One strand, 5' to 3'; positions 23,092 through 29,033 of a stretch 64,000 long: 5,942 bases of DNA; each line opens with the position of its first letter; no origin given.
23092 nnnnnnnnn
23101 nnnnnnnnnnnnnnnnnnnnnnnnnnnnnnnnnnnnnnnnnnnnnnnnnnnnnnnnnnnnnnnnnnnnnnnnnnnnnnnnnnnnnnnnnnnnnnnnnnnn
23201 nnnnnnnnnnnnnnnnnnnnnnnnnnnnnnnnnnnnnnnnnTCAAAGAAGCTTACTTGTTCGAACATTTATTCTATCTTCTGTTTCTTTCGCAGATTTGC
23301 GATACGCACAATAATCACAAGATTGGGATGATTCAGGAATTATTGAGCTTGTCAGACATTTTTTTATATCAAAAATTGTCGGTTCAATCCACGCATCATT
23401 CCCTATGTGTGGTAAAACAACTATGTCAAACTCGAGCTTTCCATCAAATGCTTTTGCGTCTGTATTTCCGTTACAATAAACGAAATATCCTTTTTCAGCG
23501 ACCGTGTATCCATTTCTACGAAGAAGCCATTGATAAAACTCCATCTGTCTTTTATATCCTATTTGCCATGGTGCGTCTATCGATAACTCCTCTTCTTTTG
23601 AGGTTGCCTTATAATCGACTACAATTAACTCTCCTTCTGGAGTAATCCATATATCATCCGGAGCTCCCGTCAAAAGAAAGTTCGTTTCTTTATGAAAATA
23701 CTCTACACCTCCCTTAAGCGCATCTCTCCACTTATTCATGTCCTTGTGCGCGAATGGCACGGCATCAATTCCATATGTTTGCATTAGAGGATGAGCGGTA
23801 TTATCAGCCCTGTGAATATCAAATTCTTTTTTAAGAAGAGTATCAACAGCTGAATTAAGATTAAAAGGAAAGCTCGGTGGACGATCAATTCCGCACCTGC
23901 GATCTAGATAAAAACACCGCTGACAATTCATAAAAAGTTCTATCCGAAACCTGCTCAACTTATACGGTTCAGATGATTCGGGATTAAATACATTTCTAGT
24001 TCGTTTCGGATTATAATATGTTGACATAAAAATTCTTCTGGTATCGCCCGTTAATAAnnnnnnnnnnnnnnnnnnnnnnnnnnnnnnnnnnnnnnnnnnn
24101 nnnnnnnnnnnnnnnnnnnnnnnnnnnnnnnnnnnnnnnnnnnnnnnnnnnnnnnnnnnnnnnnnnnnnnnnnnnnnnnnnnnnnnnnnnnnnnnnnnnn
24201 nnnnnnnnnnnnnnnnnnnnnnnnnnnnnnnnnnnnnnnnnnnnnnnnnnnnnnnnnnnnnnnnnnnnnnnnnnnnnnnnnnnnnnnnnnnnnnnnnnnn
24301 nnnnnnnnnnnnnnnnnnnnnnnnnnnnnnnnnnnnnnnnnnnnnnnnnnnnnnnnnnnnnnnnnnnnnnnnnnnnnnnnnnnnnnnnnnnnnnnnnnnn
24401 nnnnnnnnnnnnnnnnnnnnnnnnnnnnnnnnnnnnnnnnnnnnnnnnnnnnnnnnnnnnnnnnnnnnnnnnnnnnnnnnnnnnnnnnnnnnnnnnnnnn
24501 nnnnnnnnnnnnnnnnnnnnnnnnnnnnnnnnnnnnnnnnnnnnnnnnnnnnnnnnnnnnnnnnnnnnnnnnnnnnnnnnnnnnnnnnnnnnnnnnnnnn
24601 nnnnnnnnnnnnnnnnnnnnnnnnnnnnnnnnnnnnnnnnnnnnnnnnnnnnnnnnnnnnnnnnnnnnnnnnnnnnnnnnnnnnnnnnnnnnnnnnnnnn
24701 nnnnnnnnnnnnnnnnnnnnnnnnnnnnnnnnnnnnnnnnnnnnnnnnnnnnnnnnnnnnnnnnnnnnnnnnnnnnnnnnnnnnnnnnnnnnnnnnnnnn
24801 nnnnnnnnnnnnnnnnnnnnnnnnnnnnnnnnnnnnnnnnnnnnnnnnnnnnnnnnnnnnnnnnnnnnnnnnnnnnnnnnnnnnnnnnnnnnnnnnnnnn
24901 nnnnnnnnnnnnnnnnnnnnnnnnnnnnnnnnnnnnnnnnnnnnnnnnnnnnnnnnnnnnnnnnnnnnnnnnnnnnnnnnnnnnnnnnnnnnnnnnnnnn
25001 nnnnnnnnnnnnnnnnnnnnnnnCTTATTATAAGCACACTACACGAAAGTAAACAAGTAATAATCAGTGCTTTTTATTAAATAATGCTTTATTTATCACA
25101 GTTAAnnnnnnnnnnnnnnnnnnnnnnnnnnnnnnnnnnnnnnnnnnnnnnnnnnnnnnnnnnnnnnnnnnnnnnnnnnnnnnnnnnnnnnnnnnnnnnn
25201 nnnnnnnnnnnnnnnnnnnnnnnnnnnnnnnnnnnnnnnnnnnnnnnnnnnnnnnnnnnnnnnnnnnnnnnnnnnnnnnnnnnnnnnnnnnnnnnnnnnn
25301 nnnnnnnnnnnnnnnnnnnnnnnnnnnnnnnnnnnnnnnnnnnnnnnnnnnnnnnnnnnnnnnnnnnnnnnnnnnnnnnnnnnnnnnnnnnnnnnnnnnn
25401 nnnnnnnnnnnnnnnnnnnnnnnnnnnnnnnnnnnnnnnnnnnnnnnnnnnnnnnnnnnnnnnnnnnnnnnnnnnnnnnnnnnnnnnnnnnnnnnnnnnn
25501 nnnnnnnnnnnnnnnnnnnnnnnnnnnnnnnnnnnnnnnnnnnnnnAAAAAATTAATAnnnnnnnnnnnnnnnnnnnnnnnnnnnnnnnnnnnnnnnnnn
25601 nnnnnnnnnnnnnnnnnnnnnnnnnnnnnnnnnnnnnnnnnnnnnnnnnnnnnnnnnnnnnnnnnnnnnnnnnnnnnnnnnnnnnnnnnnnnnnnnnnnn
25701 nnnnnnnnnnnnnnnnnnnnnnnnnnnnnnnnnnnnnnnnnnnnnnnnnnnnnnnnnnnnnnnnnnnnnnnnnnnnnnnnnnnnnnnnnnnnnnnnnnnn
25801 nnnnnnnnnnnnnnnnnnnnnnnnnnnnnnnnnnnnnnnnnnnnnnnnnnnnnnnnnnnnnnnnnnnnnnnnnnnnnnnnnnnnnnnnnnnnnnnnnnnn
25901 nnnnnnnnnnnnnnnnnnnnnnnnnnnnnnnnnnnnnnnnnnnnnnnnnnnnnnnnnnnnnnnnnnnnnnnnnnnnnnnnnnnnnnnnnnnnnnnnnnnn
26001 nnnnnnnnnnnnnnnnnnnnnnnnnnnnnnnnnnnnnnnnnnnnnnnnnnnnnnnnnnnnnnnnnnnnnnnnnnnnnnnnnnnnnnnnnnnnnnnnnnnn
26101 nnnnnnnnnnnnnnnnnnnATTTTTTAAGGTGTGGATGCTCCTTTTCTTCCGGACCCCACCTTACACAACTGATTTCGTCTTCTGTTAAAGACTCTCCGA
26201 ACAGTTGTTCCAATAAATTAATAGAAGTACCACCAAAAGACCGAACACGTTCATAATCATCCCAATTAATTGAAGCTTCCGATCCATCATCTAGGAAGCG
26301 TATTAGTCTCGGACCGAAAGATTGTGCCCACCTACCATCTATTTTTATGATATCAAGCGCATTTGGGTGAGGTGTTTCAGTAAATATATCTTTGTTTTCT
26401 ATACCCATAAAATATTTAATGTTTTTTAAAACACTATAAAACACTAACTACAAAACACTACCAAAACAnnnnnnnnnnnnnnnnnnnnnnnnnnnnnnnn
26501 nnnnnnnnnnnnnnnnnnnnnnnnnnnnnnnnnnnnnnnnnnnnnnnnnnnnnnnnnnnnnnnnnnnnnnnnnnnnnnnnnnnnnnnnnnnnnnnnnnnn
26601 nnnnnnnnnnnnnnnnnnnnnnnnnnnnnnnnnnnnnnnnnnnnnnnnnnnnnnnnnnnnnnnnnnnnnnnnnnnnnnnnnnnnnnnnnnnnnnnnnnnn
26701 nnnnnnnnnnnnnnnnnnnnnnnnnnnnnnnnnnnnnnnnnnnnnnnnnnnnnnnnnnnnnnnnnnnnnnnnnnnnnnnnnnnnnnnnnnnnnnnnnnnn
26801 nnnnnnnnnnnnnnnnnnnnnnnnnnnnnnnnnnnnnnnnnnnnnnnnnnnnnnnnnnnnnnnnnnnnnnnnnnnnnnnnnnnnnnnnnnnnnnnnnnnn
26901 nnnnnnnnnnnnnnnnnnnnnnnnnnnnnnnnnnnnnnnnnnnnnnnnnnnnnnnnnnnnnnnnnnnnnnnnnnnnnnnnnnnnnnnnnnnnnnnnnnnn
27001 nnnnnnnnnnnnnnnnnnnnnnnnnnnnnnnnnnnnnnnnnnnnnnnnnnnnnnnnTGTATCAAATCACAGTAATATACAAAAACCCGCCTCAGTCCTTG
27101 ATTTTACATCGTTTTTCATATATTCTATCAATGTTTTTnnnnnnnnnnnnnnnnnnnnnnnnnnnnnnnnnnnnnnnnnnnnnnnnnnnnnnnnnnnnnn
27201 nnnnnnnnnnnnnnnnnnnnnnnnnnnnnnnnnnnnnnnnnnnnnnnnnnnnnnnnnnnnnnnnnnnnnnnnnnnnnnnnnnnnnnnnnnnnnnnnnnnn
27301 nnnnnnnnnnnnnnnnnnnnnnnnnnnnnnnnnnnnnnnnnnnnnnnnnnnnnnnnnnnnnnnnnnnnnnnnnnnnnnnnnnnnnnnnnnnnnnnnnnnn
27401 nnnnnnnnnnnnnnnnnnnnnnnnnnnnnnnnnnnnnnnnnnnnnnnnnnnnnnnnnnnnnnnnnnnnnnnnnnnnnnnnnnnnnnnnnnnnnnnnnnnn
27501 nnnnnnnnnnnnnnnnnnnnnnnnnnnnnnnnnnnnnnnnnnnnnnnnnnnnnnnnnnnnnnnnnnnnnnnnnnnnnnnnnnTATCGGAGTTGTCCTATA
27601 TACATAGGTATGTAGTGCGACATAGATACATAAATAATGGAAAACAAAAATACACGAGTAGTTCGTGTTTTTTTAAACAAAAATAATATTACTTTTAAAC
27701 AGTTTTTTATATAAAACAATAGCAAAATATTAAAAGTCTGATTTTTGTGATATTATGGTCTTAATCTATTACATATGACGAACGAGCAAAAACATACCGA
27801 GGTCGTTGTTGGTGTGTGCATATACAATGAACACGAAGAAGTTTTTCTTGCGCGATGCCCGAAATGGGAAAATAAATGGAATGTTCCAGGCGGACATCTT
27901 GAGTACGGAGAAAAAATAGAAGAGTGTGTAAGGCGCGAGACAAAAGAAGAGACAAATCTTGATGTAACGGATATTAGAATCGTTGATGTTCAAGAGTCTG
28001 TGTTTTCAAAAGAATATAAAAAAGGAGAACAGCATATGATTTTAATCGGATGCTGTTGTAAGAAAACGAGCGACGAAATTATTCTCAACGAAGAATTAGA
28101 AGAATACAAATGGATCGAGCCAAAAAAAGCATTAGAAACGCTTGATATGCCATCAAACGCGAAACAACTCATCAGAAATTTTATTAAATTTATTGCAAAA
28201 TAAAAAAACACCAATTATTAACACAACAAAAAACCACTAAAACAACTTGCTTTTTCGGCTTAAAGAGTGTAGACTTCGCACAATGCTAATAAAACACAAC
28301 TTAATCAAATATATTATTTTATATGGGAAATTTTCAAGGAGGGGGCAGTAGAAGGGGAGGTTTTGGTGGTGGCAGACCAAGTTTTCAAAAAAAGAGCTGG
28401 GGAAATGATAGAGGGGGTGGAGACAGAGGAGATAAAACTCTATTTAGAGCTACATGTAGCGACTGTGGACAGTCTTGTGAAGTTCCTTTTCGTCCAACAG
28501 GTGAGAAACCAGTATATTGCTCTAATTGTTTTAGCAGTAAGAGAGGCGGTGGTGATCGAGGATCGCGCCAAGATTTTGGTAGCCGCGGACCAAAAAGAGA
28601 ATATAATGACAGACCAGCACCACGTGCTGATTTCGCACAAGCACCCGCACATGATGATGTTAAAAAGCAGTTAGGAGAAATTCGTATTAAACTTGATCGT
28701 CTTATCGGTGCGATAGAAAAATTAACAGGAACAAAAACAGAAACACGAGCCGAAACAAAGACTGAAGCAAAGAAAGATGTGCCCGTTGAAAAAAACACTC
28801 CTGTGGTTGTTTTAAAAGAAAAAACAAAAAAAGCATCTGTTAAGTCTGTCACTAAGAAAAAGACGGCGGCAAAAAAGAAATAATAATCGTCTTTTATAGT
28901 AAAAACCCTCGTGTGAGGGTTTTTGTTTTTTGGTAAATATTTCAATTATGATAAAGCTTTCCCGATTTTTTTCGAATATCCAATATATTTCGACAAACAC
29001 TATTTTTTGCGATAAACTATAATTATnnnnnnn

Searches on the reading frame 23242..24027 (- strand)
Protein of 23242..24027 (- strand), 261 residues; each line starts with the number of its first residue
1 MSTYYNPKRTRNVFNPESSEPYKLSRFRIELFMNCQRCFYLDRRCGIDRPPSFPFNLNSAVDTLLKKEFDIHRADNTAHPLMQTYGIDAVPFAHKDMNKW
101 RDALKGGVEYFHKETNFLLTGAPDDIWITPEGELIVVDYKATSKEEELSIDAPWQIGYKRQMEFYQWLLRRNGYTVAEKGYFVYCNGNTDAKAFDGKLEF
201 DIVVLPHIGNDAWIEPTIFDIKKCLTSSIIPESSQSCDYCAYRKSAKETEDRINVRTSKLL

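Call 48: search_protein_families(library=pfam, proteins=[window:23242-24027:-], max_evalue=0.001)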
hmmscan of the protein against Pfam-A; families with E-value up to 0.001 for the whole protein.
window:23242-24027:- (261 aa): 1 family
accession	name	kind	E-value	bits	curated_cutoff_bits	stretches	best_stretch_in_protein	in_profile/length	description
PF12705.13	PDDEXK_1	-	2.9e-13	50.8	22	1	25-244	3-244/247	PD-(D/E)XK nuclease superfamily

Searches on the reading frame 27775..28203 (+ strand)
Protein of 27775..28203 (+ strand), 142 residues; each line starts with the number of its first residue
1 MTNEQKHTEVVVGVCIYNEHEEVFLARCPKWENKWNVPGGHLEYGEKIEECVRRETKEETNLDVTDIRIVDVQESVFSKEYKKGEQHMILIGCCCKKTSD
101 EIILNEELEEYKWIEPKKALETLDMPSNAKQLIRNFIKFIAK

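Call 48: search_protein_families(library=pfam, proteins=[window:27775-28203:+], max_evalue=0.001)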
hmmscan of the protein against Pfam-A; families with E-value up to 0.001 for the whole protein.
window:27775-28203:+ (142 aa): 2 families
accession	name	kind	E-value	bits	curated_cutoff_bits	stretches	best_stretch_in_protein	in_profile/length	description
PF00293.34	NUDIX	-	3.7e-25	88.9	21.1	1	9-135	3-133/134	NUDIX domain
PF14815.12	NUDIX_4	-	1.9e-06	28.1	35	1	15-134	4-112/113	NUDIX domain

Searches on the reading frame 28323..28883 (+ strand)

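Call 48: search_protein_families(library=pfam, proteins=[window:28323-28883:+], max_evalue=0.001)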
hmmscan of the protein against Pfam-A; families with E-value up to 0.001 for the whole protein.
window:28323-28883:+ (186 aa): 1 family
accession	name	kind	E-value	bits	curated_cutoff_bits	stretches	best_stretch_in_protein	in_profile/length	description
PF23477.1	zf_Tbcl_2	-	2.1e-16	59.7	27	1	39-74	2-37/37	Probable treble clef zinc finger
